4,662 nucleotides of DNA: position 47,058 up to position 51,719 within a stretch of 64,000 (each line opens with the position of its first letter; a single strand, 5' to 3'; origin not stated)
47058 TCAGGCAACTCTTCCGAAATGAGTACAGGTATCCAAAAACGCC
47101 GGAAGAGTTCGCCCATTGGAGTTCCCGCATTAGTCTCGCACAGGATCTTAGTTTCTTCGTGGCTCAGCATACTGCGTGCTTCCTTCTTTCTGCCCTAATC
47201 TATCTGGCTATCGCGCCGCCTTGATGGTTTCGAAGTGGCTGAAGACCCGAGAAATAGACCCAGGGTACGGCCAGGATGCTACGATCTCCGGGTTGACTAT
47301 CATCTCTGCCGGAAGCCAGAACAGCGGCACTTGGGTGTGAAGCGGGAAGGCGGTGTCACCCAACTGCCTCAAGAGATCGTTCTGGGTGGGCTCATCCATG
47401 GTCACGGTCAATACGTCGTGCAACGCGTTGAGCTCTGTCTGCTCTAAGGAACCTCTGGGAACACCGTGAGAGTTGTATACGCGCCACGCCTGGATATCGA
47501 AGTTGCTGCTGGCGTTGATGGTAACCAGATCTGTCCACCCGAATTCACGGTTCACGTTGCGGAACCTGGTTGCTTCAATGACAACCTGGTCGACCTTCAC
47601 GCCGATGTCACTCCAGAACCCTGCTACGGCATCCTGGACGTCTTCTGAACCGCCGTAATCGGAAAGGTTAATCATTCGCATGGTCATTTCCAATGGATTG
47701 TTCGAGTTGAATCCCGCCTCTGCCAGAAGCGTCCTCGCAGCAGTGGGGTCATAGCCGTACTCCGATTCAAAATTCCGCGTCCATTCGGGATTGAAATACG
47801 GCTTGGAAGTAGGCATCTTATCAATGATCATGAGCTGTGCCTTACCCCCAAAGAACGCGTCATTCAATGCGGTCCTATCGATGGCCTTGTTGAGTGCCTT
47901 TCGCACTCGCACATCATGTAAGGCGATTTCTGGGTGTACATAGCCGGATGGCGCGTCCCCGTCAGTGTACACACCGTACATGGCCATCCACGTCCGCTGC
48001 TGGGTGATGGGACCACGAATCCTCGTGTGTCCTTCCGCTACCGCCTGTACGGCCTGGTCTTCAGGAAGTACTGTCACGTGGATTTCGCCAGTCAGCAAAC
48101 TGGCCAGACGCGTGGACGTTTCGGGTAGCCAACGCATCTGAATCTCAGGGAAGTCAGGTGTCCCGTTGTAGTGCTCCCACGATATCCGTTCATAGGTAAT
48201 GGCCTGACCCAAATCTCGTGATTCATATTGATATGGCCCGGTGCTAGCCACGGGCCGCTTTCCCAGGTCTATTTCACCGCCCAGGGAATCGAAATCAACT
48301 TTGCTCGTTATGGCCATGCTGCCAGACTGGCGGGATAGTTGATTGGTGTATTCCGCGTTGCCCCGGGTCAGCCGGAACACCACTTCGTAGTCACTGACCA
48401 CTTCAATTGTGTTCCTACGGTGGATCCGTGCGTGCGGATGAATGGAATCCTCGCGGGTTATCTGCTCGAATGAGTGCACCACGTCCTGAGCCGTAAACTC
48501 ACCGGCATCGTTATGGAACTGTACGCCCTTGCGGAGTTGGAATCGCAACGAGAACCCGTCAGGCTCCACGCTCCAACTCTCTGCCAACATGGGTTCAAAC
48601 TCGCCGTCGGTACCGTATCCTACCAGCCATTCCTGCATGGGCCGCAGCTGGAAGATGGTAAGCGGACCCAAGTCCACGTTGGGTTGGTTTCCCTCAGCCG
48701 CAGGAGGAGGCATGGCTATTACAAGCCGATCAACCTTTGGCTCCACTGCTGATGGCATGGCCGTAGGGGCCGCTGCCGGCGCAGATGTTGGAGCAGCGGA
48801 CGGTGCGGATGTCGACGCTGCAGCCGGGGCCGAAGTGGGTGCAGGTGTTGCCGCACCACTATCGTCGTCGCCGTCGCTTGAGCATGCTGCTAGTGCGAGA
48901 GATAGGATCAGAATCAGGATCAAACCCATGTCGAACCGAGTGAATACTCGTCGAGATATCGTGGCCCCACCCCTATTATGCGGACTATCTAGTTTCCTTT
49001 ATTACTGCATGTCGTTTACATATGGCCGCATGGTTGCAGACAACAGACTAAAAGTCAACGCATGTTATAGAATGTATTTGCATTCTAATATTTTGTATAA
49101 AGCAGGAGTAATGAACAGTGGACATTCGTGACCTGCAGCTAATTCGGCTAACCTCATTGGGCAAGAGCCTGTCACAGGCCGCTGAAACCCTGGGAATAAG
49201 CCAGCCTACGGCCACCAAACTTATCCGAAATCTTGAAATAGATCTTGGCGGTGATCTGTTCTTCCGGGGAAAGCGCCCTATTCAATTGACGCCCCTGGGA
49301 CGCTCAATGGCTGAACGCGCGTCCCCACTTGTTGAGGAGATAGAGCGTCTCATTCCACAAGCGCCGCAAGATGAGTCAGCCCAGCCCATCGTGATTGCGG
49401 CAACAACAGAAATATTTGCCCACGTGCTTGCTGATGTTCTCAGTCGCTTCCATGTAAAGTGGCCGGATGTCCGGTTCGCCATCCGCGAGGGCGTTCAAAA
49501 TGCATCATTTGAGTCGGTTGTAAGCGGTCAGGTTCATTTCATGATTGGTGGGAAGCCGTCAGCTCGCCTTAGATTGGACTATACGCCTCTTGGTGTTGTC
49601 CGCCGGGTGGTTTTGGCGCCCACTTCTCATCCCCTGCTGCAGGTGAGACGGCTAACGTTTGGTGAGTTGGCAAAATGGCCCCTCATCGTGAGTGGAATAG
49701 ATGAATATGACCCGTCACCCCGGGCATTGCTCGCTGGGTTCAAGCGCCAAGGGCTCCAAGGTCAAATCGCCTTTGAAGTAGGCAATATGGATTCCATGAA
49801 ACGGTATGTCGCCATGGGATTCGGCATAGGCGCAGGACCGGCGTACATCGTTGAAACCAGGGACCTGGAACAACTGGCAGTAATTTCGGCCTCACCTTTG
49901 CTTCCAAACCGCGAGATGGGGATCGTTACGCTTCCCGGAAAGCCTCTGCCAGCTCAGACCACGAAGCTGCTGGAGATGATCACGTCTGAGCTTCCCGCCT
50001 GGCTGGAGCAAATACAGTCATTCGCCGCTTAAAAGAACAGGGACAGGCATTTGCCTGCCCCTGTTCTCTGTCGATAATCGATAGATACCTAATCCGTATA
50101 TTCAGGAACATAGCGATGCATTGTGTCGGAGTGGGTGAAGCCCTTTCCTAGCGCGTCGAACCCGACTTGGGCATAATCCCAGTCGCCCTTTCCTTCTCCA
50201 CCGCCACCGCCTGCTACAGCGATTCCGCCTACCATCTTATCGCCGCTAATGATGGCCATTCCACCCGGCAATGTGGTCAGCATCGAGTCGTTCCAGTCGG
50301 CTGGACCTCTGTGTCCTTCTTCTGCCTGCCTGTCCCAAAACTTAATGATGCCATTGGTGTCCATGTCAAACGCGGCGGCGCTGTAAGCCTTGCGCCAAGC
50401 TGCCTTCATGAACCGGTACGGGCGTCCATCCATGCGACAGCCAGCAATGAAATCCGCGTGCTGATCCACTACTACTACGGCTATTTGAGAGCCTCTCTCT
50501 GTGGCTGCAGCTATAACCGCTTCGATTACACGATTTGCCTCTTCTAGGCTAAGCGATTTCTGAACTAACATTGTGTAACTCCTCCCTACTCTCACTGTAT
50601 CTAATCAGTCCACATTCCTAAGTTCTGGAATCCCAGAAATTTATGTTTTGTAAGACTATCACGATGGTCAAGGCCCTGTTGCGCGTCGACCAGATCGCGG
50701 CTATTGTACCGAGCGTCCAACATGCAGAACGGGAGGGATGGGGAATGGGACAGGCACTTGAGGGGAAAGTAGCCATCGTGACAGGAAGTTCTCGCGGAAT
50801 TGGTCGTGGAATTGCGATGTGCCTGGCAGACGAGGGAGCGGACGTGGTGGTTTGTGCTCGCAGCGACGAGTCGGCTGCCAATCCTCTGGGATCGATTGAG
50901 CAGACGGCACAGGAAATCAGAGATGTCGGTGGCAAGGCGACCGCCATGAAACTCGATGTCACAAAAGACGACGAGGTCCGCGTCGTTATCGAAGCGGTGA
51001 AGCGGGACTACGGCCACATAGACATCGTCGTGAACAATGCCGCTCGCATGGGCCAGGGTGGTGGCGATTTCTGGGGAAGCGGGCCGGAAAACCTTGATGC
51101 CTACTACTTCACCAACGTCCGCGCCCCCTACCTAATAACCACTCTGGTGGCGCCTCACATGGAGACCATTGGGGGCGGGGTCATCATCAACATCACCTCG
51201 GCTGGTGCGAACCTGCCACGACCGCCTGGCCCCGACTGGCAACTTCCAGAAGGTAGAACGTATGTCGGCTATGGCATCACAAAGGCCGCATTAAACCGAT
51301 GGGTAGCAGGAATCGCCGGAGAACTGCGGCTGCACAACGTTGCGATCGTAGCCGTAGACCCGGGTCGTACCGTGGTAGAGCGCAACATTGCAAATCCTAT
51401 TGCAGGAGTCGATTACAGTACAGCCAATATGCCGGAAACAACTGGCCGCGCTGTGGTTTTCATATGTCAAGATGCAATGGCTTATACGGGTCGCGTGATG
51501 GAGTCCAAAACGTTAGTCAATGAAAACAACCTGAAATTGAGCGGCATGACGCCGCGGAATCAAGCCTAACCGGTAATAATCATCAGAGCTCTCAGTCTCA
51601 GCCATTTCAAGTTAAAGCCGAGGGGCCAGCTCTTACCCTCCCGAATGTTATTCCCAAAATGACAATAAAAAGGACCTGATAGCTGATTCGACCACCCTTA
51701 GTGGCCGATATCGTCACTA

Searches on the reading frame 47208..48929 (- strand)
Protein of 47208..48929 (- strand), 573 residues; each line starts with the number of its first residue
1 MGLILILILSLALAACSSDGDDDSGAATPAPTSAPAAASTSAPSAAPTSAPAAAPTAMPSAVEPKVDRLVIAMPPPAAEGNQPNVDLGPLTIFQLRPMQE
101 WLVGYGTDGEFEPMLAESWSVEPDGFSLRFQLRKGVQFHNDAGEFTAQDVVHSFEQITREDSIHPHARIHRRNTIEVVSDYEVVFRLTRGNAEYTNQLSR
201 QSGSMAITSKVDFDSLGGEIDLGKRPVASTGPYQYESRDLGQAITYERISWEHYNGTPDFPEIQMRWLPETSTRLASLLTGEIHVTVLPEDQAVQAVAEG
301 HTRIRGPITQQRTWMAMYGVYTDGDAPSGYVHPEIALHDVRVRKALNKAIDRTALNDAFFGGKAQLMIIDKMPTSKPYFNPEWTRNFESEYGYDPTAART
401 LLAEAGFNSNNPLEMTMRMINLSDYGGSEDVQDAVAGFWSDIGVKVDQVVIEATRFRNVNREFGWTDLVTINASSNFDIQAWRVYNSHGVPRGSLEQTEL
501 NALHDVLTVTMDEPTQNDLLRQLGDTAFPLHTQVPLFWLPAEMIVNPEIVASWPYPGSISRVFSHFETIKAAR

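Call 8: search_protein_families(library=pfam, proteins=[window:47208-48929:-])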
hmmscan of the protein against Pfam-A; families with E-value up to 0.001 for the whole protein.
window:47208-48929:- (573 aa): 1 family
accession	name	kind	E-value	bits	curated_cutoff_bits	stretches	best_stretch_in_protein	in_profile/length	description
PF00496.27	SBP_bac_5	-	1.1e-58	199.6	32.4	1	110-466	1-328/368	Bacterial extracellular solute-binding proteins, family 5 Middle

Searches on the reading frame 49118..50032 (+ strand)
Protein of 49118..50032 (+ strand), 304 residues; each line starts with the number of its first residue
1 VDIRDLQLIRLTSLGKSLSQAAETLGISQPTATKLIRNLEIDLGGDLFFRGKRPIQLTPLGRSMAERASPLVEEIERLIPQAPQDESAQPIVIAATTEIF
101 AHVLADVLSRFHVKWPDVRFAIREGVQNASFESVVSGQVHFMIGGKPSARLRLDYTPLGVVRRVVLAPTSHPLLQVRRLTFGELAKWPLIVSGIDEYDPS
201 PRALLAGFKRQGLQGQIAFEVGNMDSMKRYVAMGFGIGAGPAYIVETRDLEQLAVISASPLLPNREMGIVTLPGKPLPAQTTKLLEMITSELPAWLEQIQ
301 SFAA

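Call 8: search_protein_families(library=pfam, proteins=[window:49118-50032:+])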
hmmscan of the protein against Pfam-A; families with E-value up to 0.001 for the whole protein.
window:49118-50032:+ (304 aa): 2 families
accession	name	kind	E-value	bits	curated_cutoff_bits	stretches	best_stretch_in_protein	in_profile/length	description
PF03466.25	LysR_substrate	-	2.2e-33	115.8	28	1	86-291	3-207/209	LysR substrate binding domain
PF00126.33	HTH_1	-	2.8e-13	50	26.6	1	4-62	2-60/60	Bacterial regulatory helix-turn-helix protein, lysR family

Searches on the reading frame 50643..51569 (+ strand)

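Call 8: search_protein_families(library=pfam, proteins=[window:50643-51569:+])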
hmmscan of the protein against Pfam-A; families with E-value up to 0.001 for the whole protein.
window:50643-51569:+ (308 aa): 4 families
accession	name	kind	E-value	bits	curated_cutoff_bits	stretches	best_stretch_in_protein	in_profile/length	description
PF00106.31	adh_short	-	1.1e-35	123.3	26.6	1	42-244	1-183/195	short chain dehydrogenase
PF13561.12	adh_short_C2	-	1.5e-26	93.9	27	1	50-280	5-222/236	Enoyl-(Acyl carrier protein) reductase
PF08659.16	KR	-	2.7e-08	34.4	22.6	1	44-135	3-91/180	KR domain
PF01370.27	Epimerase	-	0.00051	20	20.9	1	45-225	2-157/240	NAD dependent epimerase/dehydratase family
